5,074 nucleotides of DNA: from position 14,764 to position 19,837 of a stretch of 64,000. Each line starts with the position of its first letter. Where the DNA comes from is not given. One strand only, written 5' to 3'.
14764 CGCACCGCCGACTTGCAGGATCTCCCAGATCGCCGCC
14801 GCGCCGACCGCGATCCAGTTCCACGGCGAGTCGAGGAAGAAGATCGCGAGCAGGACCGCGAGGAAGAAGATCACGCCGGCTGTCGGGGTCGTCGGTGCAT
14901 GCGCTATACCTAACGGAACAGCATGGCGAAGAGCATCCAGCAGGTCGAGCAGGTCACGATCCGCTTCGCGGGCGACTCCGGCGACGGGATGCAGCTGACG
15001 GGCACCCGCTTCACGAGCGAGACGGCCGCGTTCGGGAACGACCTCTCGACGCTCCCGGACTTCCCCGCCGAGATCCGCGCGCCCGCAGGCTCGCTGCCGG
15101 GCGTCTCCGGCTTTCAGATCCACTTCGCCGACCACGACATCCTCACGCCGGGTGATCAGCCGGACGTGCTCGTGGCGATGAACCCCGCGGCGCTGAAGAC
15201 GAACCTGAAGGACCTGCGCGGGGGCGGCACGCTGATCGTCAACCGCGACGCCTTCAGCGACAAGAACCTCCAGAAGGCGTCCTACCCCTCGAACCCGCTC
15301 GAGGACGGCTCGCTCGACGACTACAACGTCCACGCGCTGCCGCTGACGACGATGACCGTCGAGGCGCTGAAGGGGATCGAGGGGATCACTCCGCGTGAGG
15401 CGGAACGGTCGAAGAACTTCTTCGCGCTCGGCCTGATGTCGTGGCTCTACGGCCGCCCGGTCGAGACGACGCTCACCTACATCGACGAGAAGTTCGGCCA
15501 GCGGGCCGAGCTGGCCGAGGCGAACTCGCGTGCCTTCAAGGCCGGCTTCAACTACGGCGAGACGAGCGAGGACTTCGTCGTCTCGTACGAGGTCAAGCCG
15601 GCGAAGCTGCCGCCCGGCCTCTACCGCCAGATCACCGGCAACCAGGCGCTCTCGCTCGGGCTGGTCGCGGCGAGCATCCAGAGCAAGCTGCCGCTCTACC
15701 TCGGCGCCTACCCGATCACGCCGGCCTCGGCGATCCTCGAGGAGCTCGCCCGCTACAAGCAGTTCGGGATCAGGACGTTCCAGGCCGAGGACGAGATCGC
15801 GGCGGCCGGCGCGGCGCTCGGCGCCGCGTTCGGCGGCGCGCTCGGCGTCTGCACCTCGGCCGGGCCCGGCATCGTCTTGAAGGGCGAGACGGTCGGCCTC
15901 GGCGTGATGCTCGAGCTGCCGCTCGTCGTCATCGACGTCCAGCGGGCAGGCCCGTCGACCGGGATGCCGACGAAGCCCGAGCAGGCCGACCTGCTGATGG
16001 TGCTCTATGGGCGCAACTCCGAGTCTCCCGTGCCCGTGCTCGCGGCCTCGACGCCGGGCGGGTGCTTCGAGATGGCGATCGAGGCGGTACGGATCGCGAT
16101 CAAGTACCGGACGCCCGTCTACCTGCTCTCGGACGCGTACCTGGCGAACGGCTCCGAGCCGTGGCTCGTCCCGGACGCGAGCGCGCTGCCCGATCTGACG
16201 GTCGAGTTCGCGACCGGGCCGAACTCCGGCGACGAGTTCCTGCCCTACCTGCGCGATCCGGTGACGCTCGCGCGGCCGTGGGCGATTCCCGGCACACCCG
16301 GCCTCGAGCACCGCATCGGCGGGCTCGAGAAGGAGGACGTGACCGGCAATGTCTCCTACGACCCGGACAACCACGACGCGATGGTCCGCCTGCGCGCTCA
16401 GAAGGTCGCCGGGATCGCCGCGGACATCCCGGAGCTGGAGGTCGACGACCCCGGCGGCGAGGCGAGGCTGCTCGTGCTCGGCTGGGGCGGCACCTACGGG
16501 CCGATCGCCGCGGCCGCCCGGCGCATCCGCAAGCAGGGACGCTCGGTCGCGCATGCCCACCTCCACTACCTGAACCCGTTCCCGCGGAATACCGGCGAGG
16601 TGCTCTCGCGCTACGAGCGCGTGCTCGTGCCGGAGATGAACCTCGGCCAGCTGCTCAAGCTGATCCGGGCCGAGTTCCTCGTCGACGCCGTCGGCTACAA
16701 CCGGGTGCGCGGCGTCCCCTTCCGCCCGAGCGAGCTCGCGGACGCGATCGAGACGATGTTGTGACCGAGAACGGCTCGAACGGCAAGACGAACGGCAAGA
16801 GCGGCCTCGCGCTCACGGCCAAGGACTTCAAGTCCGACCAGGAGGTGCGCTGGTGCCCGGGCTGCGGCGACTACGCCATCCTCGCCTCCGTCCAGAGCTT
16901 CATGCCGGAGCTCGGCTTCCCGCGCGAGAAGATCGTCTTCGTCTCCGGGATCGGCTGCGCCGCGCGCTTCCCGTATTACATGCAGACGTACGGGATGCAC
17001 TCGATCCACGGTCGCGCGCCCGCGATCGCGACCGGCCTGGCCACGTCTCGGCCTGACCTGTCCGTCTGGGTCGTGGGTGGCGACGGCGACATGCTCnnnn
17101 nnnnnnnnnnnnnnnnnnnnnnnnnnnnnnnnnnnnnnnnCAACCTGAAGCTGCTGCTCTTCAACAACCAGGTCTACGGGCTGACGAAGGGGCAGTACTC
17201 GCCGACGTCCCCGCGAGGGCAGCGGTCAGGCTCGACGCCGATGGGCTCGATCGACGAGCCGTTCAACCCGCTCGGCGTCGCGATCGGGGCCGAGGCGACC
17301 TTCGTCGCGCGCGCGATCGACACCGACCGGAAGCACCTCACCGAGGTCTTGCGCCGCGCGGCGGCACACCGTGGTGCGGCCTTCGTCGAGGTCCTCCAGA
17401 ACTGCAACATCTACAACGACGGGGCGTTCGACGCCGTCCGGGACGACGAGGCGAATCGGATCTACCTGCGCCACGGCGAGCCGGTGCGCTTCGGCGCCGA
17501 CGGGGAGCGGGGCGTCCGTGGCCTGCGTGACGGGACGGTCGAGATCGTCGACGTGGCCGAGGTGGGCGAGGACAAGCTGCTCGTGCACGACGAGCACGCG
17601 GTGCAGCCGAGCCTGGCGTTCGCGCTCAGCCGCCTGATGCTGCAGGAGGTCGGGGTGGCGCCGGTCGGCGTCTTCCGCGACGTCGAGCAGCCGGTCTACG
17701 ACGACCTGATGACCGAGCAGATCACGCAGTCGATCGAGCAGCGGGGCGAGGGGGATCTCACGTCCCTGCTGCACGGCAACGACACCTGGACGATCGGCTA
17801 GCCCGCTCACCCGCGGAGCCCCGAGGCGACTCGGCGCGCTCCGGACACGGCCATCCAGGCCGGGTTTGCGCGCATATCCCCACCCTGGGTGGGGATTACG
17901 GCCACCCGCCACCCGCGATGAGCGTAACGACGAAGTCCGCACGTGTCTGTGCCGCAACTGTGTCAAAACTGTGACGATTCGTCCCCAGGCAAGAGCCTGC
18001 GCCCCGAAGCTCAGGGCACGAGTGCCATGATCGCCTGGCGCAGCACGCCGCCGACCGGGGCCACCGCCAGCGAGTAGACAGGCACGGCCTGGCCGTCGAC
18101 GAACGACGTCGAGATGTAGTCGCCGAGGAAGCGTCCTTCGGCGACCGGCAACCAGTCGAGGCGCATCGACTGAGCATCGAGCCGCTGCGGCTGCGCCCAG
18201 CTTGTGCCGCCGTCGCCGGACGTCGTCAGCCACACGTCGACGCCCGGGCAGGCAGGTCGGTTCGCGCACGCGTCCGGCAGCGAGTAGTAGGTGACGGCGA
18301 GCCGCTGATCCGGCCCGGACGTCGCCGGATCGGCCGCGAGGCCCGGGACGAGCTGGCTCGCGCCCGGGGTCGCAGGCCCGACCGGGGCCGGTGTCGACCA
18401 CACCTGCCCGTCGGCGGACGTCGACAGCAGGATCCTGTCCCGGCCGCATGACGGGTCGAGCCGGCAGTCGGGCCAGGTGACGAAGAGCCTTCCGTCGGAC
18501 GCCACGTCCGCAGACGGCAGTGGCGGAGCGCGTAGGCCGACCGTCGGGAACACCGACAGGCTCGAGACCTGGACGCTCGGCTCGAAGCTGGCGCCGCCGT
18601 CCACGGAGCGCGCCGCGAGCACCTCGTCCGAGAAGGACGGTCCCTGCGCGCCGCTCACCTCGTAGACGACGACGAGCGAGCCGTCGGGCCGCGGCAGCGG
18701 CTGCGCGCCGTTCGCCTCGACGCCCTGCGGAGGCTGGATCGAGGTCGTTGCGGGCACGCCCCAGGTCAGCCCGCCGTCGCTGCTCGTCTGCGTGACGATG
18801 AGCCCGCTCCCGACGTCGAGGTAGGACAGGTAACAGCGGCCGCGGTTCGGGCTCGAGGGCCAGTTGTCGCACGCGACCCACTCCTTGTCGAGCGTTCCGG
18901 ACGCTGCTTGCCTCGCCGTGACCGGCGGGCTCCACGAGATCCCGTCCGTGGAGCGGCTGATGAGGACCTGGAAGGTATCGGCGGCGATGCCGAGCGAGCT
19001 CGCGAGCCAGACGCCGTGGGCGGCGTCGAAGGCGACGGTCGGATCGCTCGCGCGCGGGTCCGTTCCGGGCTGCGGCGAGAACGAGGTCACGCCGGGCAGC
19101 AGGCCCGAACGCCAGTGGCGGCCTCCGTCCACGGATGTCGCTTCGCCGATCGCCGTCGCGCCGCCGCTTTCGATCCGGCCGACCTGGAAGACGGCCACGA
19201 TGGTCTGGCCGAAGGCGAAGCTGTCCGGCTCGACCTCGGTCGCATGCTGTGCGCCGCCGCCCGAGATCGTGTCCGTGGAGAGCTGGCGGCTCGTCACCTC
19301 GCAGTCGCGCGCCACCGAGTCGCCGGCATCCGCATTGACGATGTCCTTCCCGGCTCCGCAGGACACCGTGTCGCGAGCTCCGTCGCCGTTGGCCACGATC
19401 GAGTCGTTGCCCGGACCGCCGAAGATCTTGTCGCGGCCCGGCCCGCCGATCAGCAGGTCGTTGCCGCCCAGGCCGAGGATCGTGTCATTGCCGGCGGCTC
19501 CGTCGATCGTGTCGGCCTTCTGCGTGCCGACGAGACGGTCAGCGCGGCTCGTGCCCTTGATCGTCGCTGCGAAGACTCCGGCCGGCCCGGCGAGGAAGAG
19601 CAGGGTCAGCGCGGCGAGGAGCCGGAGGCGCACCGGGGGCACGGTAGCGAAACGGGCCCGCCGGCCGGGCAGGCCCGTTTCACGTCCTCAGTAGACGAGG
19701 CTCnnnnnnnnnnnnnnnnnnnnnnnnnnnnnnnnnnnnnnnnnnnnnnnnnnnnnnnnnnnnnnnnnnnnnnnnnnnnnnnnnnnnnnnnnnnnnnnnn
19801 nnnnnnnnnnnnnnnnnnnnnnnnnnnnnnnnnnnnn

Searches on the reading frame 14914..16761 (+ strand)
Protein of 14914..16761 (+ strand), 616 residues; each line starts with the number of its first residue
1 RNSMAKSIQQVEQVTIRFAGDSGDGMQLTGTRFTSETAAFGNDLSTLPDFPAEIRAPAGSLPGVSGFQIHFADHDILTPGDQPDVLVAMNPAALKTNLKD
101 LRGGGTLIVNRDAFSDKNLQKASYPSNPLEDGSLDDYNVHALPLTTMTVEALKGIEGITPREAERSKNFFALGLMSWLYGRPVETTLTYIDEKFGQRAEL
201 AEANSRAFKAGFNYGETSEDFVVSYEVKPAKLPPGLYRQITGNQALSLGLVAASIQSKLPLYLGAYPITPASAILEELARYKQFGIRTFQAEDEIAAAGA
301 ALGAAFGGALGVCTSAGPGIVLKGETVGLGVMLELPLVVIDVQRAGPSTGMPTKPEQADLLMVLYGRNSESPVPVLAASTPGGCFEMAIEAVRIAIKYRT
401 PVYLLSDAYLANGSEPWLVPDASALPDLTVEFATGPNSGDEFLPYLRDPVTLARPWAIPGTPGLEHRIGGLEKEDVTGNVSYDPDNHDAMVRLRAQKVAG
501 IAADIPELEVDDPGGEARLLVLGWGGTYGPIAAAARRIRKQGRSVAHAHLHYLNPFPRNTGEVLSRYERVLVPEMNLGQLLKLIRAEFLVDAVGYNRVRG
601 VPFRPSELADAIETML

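Call 27: search_protein_families(library=pfam, proteins=[window:14914-16761:+], max_evalue=0.00001)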
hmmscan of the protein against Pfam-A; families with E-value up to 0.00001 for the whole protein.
window:14914-16761:+ (616 aa): 2 families
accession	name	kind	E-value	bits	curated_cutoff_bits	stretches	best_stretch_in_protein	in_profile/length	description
PF01855.24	POR_N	-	8.4e-46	157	27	1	264-475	12-220/231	Pyruvate flavodoxin/ferredoxin oxidoreductase, thiamine diP-bdg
PF01558.24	POR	-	4.9e-25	89.1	27.4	1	23-212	2-172/173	Pyruvate ferredoxin/flavodoxin oxidoreductase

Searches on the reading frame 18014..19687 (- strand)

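Call 27: search_protein_families(library=pfam, proteins=[window:18014-19687:-], max_evalue=0.00001)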
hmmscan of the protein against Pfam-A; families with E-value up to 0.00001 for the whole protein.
window:18014-19687:- (558 aa): 2 families
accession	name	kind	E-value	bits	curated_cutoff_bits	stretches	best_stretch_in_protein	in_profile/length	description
PF00353.25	HemolysinCabind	-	3.9e-14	52.7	23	2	45-79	2-36/36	RTX calcium-binding nonapeptide repeat (4 copies)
PF13088.12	BNR_2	-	4.9e-10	39.7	31.4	0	180-376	81-256/277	BNR repeat-like domain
